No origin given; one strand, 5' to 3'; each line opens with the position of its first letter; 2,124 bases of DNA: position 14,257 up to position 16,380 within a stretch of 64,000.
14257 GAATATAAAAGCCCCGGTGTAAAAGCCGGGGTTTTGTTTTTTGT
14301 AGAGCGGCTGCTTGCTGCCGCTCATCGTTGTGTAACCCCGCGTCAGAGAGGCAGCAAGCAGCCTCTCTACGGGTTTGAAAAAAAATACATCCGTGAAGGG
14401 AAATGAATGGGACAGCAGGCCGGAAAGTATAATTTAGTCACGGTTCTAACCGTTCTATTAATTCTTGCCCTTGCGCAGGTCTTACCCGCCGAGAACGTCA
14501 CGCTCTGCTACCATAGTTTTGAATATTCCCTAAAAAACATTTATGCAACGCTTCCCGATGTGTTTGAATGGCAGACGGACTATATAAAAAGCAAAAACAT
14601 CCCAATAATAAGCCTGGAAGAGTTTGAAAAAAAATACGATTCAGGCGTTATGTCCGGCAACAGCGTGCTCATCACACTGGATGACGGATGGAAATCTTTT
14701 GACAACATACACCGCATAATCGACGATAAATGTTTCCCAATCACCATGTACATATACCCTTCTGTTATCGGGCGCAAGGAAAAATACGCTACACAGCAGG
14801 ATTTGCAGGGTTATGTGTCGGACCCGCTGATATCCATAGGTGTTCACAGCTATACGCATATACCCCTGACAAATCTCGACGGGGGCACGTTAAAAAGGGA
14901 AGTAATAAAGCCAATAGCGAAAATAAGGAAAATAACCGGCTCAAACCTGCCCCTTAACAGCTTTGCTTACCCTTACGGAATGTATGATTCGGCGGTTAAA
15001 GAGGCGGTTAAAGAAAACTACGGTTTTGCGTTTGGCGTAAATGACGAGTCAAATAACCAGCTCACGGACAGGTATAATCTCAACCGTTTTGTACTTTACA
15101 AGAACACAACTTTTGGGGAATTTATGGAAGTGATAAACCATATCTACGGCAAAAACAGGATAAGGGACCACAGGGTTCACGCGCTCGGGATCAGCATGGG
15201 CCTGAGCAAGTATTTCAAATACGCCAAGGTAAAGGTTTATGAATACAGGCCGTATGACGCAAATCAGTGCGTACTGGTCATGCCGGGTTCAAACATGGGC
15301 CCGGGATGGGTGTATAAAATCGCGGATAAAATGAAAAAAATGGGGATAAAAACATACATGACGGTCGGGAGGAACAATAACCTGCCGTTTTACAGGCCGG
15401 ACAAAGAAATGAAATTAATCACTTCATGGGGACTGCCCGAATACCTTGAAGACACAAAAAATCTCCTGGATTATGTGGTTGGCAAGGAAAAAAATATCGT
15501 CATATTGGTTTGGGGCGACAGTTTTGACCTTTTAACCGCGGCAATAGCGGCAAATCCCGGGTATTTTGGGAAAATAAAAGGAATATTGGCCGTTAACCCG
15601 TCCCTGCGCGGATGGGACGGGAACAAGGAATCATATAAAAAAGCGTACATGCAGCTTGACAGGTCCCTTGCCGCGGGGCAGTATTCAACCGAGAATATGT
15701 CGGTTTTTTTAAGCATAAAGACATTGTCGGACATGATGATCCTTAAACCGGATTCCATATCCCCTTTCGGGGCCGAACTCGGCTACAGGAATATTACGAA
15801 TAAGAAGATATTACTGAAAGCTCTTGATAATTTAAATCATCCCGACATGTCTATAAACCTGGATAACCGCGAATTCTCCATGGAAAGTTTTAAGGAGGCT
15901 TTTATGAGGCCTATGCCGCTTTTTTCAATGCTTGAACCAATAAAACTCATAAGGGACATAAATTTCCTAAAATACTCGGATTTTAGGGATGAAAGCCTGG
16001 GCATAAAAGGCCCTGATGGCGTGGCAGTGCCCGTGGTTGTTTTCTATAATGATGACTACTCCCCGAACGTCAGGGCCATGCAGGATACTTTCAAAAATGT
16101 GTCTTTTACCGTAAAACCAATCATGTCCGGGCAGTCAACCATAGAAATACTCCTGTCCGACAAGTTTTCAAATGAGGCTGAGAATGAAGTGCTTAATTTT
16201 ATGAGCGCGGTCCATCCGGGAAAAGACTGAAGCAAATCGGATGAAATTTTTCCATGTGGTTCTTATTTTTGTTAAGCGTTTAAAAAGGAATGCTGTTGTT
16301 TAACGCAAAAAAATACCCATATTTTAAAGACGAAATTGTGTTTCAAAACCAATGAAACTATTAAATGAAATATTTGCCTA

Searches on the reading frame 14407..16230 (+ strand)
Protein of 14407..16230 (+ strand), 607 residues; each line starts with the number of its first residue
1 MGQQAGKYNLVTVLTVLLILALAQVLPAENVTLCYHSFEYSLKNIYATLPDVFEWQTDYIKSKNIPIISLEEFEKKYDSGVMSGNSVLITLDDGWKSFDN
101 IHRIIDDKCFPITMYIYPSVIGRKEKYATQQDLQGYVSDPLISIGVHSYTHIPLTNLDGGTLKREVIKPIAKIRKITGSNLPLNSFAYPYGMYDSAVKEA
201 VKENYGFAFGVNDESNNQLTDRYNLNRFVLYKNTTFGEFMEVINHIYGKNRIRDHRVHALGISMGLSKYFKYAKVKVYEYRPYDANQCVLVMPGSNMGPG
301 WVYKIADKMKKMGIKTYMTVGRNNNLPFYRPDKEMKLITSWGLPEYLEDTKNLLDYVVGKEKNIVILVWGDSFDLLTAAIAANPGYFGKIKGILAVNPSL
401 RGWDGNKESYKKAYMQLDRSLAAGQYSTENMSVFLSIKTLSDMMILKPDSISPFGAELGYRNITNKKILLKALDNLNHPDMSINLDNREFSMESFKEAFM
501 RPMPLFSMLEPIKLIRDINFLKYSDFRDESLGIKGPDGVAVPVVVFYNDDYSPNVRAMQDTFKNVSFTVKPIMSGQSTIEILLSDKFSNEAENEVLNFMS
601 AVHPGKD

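Call 3: search_protein_families(library=pfam, proteins=[window:14407-16230:+], max_evalue=0.01)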
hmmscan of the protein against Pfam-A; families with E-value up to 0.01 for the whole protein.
window:14407-16230:+ (607 aa): 1 family
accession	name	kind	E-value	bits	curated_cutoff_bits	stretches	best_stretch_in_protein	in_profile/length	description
PF01522.26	Polysacc_deac_1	-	1e-13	51.8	23.1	1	83-203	5-118/124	Polysaccharide deacetylase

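Call 4: search_protein_families(library=ncbifam, proteins=[window:14407-16230:+], max_evalue=0.01)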
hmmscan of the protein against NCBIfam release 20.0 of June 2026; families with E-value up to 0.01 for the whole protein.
window:14407-16230:+ (607 aa): 5 families
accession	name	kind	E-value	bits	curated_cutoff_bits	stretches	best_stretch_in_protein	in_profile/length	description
TIGR03933.1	PIA_icaB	equivalog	6.9e-08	32.3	248.35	1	45-237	32-235/245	intercellular adhesin biosynthesis polysaccharide N-deacetylase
TIGR03938.2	deacetyl_PgaB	equivalog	1e-06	27.3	321.9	0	31-100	4-79/621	poly-beta-1,6-N-acetyl-D-glucosamine N-deacetylase PgaB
TIGR02764.1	spore_ybaN_pdaB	equivalog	5.6e-05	23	237.4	1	86-203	7-118/191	polysaccharide deacetylase family sporulation protein PdaB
NF050820.1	PolSacchBiosHfsH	equivalog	0.004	16.8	400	1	103-205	53-155/249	oligosaccharide deacetylase HfsH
NF011177.0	PRK14582.1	equivalog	0.0098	14.2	923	0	165-253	229-315/671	poly-beta-1,6-N-acetyl-D-glucosamine N-deacetylase PgaB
